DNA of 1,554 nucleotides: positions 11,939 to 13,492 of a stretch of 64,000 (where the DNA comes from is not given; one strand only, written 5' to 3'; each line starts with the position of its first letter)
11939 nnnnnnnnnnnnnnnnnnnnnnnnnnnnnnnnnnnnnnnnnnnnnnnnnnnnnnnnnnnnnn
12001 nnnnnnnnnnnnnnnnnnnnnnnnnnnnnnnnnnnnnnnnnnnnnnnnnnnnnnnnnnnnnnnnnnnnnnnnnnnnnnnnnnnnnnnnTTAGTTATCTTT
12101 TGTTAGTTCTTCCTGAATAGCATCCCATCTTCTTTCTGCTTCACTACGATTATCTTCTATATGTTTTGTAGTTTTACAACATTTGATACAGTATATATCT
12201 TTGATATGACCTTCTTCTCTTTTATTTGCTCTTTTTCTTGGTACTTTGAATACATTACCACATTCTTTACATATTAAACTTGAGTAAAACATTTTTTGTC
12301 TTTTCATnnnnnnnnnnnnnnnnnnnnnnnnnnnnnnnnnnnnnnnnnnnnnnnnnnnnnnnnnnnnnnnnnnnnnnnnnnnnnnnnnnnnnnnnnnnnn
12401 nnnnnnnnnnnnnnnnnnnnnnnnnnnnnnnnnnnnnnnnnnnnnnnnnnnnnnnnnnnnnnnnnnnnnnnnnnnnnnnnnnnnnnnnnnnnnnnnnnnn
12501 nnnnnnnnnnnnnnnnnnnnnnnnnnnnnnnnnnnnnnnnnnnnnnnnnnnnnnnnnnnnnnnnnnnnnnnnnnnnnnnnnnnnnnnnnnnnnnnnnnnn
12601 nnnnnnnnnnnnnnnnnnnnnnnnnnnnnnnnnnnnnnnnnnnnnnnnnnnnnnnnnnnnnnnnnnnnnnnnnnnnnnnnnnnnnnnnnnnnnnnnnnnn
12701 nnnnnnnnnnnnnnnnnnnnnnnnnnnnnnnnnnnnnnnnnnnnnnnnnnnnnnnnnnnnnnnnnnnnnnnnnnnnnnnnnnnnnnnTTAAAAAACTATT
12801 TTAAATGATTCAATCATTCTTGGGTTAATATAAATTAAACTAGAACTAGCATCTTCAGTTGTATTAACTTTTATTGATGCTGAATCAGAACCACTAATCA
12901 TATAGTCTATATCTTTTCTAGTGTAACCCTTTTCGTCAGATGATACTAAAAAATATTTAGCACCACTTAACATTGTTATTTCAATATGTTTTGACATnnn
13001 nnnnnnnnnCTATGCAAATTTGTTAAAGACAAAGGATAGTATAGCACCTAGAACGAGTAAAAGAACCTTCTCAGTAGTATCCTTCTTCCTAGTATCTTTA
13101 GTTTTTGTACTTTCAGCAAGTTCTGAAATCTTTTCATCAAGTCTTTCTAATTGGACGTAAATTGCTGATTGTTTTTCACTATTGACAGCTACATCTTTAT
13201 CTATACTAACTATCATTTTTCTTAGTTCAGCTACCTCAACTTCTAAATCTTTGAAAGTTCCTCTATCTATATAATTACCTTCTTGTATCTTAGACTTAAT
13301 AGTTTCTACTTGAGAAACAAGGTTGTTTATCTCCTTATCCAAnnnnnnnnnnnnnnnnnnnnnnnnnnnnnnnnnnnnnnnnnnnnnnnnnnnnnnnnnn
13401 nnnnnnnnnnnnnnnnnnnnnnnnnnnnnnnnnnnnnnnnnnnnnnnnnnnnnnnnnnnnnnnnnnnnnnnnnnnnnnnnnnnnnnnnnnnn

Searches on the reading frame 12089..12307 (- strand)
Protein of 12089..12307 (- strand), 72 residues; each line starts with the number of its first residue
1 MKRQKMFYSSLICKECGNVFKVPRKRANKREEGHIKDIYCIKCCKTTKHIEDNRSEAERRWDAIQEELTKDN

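Call 45: search_protein_families(library=pfam, proteins=[window:12089-12307:-], max_evalue=0.01)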
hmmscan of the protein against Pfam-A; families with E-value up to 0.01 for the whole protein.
window:12089-12307:- (72 aa): 1 family
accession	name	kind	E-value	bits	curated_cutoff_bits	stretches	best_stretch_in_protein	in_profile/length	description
PF23663.1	Znf_SCAND3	-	0.00069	20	27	1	12-57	5-50/50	SCAN domain-containing protein 3-like zinc finger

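Call 58: search_protein_families(library=phrogs, proteins=[window:12089-12307:-], max_evalue=0.00001)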
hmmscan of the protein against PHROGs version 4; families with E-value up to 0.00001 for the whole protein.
window:12089-12307:- (72 aa): 1 family
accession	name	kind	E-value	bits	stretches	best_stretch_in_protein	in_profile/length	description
phrog_1257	-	moron, auxiliary metabolic gene and host takeover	2.5e-26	92.8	1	1-71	22-89/97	ribosome associated inhibitor A; zinc finger domain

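Call 73: search_solved_structures(query=window:12089-12307:-, max_evalue=10)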
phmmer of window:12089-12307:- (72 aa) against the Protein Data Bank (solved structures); distinct sequences matched with E-value up to 10: 46.
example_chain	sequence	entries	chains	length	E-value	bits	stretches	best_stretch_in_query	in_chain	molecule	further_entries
5it7_a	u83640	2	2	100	0.031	17.9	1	23-47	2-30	KLLA0D05115p | Ribosomal protein eS26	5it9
8s8k_a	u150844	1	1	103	0.035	17.8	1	23-47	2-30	40S ribosomal protein S26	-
9spj_ZS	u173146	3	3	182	0.04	17.6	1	18-46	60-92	40S ribosomal protein S26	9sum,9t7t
3j80_a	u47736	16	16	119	0.041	17.6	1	23-47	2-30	eS26 | 40S ribosomal protein S26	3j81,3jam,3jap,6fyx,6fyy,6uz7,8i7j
6gsm_a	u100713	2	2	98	0.051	17.2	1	27-47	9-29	40S ribosomal protein S26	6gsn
6hhq_b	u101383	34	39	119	0.055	17.2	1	23-47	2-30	40S ribosomal protein S26-B | RPS26B isoform 1 | Small ribosomal subunit protein eS26B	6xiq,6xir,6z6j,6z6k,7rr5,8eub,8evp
3j6x_26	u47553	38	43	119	0.061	17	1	23-47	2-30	40S ribosomal protein S26 | 40S ribosomal protein S26-A | eS26 (yeast S26)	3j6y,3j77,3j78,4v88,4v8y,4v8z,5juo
5m1j_a2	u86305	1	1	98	0.076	16.7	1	27-47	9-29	40S ribosomal protein S26-B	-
6s47_Bb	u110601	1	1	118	0.079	16.6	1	27-47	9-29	40S ribosomal protein S26-B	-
6xu6_Aa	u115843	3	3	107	0.083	16.6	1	27-46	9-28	40S ribosomal protein S26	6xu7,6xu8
4u3m_D6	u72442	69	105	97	0.092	16.4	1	27-47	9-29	40S ribosomal protein S26-B | ES26 | 40S ribosomal protein S26-A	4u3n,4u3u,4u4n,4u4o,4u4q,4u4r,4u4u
8xu8_Se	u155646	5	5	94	0.1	16.3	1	27-47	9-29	Small ribosomal subunit protein eS26A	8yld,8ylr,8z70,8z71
4v6w_Aa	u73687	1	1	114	0.11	16.3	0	27-46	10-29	40S ribosomal protein S26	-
9sdp_BZ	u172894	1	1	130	0.12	16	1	22-47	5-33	Small ribosomal subunit protein eS26x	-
7olc_Sa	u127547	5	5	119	0.14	15.9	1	25-48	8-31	40S ribosomal protein S26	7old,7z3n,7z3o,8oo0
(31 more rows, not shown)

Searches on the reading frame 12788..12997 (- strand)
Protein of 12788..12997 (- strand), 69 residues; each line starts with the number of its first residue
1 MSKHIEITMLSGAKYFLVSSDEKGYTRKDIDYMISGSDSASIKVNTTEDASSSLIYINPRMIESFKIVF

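Call 40: find_related_loci(query=A1, collection=viral_contigs, flank=3000)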
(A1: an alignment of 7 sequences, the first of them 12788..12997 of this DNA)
Query A1 (69 aa) in viral_contigs; peptide patterns used: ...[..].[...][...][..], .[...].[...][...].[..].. (x = any residue, [..] = any of these).
158 stretches matched a pattern; 10 encode a relative of the query (tblastn E <= 1e-3); 10 distinct loci.
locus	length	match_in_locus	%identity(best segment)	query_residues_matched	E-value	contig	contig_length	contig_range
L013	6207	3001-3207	70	1-69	3e-28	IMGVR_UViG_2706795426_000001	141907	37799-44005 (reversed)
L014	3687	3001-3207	52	1-69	6e-23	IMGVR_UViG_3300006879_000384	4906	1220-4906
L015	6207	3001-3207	52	1-69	1e-22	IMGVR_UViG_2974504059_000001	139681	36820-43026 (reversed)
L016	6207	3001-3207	49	1-69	1e-20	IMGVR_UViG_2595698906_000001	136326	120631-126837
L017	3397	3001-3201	46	1-67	7e-18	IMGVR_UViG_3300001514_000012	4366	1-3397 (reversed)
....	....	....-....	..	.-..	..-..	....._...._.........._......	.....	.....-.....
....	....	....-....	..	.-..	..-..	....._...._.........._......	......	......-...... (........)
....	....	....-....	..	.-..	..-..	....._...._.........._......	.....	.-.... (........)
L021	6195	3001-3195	43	3-69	8e-12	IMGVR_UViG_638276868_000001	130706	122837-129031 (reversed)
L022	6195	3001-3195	39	3-69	5e-11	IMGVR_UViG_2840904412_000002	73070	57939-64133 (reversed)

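Call 45: search_protein_families(library=pfam, proteins=[window:12788-12997:-], max_evalue=0.01)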
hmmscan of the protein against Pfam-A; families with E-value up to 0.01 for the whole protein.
window:12788-12997:- (69 aa): 1 family
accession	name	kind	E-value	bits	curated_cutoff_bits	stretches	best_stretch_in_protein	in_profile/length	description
PF23839.1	DUF7209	-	4.8e-24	84.2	27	1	1-68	1-75/77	Family of unknown function (DUF7209)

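Call 58: search_protein_families(library=phrogs, proteins=[window:12788-12997:-], max_evalue=0.00001)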
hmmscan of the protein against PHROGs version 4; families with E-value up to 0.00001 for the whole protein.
window:12788-12997:- (69 aa): 1 family
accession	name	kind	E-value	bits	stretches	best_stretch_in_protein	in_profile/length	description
phrog_1215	-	unknown function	5.6e-28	97.4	1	1-69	2-75/76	-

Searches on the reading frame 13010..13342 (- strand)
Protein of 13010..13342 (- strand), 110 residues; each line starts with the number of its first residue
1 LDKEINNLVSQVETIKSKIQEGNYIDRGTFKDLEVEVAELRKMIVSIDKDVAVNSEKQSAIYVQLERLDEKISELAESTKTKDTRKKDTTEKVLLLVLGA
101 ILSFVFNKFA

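Call 45: search_protein_families(library=pfam, proteins=[window:13010-13342:-], max_evalue=0.01)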
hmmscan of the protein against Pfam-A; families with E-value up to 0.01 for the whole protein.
window:13010-13342:- (110 aa): 2 families
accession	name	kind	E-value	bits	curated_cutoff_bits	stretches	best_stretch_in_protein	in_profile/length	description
PF05055.17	DUF677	-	0.0037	16.7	29.1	1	4-87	233-319/336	Protein of unknown function (DUF677)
PF19111.5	DUF5798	-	0.0069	17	27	0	3-57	22-72/89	Family of unknown function (DUF5798)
